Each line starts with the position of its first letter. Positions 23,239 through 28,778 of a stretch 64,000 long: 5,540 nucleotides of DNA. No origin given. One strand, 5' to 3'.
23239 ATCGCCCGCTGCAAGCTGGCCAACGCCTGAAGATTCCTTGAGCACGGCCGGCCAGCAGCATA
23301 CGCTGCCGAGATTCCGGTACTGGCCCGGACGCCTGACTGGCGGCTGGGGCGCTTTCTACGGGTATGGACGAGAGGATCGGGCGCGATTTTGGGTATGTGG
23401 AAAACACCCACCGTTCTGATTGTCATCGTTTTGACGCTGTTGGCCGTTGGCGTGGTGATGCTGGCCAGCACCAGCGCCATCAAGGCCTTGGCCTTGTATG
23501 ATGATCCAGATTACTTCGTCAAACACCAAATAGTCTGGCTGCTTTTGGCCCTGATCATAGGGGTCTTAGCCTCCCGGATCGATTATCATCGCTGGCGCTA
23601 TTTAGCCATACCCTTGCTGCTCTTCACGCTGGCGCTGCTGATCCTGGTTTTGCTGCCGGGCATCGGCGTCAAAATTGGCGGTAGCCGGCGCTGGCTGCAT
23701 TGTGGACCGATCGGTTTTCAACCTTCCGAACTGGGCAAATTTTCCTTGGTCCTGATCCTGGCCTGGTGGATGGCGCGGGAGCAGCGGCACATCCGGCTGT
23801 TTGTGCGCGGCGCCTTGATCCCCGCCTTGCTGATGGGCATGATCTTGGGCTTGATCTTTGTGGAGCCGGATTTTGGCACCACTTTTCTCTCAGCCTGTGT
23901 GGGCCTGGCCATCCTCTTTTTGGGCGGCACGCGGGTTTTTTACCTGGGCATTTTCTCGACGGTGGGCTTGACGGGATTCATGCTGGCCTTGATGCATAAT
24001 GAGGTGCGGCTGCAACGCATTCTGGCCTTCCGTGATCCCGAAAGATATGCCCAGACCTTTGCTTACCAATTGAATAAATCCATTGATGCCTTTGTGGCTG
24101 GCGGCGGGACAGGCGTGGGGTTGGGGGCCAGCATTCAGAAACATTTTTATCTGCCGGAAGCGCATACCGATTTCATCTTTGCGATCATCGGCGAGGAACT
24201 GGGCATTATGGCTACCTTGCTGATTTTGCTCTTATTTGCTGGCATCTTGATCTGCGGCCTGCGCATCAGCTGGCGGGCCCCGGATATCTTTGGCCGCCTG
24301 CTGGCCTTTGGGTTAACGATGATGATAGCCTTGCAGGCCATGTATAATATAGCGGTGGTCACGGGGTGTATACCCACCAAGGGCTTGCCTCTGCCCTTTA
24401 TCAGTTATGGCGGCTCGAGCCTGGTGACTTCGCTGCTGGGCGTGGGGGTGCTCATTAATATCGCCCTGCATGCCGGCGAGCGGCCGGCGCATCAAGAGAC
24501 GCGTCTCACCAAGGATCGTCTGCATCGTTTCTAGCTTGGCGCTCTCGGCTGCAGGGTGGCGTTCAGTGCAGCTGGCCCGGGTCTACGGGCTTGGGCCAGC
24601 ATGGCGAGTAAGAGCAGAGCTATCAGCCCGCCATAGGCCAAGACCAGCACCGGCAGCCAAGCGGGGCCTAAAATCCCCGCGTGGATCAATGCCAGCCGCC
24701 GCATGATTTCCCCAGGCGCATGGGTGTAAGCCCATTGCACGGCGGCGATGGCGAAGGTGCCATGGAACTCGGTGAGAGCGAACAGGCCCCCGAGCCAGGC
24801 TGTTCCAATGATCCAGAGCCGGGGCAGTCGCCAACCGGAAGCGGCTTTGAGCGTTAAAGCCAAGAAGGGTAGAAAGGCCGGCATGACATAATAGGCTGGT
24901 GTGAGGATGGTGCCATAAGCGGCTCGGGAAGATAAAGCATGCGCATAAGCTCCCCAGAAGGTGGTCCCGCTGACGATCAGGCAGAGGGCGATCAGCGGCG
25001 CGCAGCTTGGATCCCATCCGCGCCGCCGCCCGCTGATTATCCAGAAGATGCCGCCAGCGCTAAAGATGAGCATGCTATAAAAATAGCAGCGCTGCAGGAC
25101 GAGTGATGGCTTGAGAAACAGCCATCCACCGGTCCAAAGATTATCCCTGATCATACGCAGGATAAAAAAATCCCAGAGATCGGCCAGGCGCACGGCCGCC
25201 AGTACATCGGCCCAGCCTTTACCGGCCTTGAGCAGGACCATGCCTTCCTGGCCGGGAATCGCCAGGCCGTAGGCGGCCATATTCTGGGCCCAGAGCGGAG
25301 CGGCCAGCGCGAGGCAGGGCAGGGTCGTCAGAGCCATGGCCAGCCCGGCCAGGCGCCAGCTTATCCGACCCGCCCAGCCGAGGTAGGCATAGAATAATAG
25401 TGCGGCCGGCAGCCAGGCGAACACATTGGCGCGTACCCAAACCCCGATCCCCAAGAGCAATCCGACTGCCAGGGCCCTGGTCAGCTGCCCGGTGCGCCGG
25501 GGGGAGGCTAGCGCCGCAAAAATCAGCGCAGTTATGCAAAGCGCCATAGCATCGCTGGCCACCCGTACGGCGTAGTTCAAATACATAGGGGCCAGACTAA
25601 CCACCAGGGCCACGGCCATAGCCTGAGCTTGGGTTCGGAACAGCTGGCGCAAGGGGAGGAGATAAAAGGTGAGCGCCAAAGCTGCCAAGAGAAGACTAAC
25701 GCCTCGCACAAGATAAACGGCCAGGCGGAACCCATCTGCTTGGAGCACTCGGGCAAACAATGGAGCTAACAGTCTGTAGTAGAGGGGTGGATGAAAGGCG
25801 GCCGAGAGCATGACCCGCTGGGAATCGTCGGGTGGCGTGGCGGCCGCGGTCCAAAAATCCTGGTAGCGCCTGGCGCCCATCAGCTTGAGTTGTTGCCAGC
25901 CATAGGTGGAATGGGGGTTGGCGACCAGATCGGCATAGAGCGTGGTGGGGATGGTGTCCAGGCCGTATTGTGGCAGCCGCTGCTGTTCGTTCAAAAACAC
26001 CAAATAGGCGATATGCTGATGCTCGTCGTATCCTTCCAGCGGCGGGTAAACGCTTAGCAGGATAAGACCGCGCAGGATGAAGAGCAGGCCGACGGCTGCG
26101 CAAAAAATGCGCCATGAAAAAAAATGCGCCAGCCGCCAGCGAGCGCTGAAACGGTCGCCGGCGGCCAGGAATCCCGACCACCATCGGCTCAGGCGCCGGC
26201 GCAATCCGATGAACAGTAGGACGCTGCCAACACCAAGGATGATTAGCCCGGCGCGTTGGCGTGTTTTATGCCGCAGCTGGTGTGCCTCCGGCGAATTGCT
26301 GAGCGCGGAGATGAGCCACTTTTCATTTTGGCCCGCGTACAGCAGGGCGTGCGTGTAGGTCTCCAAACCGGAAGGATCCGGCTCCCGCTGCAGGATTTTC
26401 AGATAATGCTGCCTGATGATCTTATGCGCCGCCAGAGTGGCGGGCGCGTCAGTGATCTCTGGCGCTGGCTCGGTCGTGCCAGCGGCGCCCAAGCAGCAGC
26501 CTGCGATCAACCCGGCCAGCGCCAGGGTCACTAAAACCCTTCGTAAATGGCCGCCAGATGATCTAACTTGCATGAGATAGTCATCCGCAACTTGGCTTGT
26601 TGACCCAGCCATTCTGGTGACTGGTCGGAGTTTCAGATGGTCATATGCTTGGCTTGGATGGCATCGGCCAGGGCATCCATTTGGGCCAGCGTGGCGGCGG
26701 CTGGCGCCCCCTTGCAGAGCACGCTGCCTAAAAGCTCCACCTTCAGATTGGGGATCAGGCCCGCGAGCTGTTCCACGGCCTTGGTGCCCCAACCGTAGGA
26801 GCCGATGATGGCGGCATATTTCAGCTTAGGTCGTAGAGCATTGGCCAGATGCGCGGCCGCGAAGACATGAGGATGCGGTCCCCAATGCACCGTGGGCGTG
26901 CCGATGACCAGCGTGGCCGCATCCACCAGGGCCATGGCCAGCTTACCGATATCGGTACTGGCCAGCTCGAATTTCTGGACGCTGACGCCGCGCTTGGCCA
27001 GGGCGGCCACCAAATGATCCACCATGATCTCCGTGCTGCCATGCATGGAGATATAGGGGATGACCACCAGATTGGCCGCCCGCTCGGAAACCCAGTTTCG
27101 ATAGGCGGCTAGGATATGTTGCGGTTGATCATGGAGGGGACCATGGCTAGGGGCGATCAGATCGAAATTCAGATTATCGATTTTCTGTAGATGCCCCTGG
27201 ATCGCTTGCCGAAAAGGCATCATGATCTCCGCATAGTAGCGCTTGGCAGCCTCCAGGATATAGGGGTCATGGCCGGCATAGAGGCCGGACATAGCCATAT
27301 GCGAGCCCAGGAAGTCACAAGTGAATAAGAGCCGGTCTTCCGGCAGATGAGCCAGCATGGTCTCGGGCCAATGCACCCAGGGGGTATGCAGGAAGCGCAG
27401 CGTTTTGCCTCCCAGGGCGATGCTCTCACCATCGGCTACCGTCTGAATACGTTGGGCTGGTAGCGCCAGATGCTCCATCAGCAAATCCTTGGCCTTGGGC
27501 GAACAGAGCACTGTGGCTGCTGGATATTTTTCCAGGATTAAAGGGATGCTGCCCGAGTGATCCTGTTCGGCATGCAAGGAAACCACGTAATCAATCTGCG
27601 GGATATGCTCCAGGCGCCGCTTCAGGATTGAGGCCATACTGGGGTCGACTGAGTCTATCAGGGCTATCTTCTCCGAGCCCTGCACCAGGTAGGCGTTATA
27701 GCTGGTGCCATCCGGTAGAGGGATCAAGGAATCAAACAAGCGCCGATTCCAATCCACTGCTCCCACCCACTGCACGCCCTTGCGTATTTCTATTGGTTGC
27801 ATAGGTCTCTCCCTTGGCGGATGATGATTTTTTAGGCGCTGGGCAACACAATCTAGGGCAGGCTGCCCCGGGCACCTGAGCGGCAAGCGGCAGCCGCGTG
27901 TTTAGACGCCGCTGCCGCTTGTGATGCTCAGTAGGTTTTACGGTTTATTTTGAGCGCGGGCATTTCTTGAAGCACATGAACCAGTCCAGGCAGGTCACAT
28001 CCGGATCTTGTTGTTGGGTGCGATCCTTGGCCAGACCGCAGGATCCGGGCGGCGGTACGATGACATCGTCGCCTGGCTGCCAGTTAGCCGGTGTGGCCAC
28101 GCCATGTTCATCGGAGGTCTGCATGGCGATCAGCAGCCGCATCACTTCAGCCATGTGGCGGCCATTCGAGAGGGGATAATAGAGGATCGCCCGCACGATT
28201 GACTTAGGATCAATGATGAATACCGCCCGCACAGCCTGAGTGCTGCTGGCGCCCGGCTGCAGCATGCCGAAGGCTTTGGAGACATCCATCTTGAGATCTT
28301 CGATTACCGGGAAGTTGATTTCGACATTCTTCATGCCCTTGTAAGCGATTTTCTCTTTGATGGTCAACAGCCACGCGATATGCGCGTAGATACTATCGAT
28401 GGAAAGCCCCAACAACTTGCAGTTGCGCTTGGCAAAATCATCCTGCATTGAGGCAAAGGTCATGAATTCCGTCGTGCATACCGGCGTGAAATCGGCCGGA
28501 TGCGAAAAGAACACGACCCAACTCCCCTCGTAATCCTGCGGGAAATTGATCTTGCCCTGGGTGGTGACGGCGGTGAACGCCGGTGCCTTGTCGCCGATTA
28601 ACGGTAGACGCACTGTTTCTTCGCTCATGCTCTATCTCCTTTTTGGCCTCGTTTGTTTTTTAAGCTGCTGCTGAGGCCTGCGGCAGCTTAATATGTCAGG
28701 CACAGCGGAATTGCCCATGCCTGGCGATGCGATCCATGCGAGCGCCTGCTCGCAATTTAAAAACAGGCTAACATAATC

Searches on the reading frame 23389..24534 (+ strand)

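Call 63: search_protein_families(library=pfam, proteins=[window:23389-24534:+], max_evalue=0.00001)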
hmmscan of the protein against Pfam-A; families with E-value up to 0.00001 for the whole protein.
window:23389-24534:+ (381 aa): 1 family
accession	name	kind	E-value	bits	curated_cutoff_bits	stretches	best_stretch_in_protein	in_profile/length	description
PF01098.24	FTSW_RODA_SPOVE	-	6e-95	318.7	26.4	1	10-361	3-353/356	Cell cycle protein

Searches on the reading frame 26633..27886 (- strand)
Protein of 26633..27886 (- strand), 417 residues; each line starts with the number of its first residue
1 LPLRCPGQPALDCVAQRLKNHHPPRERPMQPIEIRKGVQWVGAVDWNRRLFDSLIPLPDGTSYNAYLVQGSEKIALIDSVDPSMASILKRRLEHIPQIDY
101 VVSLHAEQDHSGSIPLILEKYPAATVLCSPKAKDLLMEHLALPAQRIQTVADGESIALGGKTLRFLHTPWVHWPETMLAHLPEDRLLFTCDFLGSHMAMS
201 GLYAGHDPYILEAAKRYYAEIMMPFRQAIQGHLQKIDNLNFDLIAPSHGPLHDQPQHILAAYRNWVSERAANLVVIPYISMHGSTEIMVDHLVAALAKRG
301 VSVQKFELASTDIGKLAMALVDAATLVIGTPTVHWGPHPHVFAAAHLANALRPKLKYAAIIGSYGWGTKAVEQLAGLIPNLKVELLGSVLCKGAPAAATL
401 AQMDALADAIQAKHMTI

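Call 63: search_protein_families(library=pfam, proteins=[window:26633-27886:-], max_evalue=0.00001)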
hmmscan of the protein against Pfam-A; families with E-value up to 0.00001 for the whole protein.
window:26633-27886:- (417 aa): 3 families
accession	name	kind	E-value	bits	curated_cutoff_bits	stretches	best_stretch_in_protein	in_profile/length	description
PF19583.5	ODP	-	2.4e-20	73.7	27.2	1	63-249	3-194/194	ODP family beta lactamase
PF00753.33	Lactamase_B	-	1.4e-12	48.4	22.7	1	61-196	4-154/196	Metallo-beta-lactamase superfamily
PF12706.13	Lactamase_B_2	-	1.4e-06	28.5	27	1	90-177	17-117/200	Beta-lactamase superfamily domain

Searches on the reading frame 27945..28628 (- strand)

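Call 4: search_protein_families(library=pfam, proteins=[window:27945-28628:-], max_evalue=0.001)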
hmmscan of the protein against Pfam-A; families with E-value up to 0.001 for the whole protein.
window:27945-28628:- (227 aa): 3 families
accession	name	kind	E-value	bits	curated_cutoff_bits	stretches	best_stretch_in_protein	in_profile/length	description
PF00578.27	AhpC-TSA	-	6.4e-32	110.5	26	1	11-147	1-123/124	AhpC/TSA family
PF10417.14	1-cysPrx_C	-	1.7e-14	53.9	21.1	1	168-195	1-29/41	C-terminal domain of 1-Cys peroxiredoxin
PF08534.16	Redoxin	-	8.9e-12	45.5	26.6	1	12-147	3-130/148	Redoxin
